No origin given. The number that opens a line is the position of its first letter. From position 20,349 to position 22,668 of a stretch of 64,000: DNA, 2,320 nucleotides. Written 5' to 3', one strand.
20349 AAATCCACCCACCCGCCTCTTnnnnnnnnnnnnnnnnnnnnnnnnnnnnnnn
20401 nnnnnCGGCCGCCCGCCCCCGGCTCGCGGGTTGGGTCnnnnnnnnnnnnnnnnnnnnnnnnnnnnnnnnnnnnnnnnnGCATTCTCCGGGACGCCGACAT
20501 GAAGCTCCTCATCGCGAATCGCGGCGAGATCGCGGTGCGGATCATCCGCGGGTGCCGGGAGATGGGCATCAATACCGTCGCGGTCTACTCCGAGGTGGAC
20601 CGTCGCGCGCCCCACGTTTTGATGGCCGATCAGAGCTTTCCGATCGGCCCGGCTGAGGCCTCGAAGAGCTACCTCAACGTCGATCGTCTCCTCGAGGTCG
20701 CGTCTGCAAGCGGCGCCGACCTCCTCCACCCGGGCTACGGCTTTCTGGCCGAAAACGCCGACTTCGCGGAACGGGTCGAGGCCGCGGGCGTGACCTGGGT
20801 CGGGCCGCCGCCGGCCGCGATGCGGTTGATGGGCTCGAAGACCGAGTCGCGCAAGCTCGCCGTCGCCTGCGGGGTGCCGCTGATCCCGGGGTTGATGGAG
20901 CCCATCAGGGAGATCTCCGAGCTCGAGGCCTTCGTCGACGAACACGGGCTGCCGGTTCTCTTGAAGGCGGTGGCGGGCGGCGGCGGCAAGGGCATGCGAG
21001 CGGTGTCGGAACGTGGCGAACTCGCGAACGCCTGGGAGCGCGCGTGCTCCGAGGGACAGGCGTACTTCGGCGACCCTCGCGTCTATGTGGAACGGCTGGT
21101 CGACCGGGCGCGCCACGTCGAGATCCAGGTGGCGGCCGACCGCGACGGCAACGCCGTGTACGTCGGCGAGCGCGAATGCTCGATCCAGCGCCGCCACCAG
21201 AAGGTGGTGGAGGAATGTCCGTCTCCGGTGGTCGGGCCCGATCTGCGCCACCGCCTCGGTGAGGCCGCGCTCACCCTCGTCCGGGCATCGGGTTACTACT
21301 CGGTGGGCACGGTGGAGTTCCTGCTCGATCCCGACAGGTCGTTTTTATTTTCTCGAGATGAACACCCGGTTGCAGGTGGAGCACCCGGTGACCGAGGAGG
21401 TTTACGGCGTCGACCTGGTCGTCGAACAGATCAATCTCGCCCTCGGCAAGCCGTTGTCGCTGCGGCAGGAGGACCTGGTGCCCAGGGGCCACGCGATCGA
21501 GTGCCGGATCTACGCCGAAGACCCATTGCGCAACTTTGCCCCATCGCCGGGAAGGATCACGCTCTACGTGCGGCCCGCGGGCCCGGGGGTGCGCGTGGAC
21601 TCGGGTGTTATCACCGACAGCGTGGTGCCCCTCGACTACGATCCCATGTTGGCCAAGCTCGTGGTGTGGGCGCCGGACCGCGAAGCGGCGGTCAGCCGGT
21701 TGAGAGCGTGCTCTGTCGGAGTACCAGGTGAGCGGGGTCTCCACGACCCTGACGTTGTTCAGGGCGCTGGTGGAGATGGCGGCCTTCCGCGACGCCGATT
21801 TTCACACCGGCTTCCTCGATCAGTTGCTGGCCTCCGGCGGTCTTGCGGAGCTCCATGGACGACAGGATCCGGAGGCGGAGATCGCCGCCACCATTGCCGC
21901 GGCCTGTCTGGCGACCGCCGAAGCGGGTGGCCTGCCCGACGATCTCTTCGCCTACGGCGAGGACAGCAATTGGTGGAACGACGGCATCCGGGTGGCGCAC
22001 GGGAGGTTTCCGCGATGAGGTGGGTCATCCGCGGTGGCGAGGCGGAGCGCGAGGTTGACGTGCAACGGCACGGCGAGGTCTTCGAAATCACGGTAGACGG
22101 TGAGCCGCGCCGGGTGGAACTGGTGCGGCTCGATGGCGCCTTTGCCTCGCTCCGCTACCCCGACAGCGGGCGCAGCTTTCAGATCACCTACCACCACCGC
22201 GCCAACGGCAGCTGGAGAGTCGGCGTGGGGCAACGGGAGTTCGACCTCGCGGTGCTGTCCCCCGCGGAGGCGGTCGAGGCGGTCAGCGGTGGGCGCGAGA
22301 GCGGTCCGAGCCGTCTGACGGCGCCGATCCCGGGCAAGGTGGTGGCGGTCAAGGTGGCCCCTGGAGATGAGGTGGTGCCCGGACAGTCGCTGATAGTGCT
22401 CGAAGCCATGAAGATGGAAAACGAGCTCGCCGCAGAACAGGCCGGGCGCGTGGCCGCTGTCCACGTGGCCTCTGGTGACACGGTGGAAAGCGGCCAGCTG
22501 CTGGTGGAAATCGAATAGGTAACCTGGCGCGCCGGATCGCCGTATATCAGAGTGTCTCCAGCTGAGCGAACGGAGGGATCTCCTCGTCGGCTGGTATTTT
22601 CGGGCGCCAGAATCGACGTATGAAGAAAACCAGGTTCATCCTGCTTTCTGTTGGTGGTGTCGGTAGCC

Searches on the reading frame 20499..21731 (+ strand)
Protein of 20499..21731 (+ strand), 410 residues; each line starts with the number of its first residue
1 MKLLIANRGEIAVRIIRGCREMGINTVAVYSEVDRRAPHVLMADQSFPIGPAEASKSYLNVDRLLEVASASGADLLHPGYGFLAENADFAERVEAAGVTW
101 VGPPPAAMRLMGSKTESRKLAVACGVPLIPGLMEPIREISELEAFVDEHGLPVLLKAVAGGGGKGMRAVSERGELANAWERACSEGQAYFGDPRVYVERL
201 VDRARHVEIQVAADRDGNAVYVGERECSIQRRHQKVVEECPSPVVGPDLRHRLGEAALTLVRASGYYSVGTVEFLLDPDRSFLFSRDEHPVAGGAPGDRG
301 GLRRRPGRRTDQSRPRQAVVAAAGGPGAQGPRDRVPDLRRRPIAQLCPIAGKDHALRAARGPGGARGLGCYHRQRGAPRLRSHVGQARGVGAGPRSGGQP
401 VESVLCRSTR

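Call 25: search_protein_families(library=pfam, proteins=[window:20499-21731:+], max_evalue=0.00001)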
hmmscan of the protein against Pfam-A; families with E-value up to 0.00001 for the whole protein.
window:20499-21731:+ (410 aa): 3 families
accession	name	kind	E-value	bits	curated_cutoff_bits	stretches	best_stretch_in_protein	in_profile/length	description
PF02786.22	CPSase_L_D2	-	1.8e-46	158.8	19.8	1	114-283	2-172/211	Carbamoyl-phosphate synthase L chain, ATP binding domain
PF00289.28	Biotin_carb_N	-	3.7e-45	153.3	25.5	1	2-108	4-110/110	Biotin carboxylase, N-terminal domain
PF02222.28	ATP-grasp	-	8.4e-08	32.5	27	1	136-280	16-153/179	ATP-grasp domain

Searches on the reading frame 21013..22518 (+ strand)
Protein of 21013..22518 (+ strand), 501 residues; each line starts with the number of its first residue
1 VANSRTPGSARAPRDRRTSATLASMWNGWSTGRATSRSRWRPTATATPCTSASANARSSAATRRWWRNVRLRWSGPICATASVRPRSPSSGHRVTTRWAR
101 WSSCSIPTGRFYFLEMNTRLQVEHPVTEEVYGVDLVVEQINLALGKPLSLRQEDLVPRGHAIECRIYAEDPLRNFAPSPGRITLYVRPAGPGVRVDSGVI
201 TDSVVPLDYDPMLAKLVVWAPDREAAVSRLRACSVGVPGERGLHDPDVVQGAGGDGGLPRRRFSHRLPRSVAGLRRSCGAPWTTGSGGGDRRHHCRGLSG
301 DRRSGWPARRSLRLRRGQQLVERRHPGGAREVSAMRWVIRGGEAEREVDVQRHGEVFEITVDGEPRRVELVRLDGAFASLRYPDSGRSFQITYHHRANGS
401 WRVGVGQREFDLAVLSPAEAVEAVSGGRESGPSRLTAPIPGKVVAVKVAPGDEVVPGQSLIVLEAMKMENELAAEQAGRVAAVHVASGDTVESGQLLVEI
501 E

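Call 25: search_protein_families(library=pfam, proteins=[window:21013-22518:+], max_evalue=0.00001)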
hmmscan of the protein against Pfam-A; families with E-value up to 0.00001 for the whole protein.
window:21013-22518:+ (501 aa): 4 families
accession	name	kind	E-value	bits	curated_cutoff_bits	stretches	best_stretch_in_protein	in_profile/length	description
PF02785.25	Biotin_carb_C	-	1e-24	87.2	32.4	1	163-232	1-70/108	Biotin carboxylase C-terminal domain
PF00364.28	Biotin_lipoyl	-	3.7e-19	68.8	22.1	1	435-500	3-73/73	Biotin-requiring enzyme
PF02786.22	CPSase_L_D2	-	1.2e-12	48.2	19.8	1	108-149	168-209/211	Carbamoyl-phosphate synthase L chain, ATP binding domain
PF13533.13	Biotin_lipoyl_2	-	7e-12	45.3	29.8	0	472-501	3-32/32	Biotin-lipoyl like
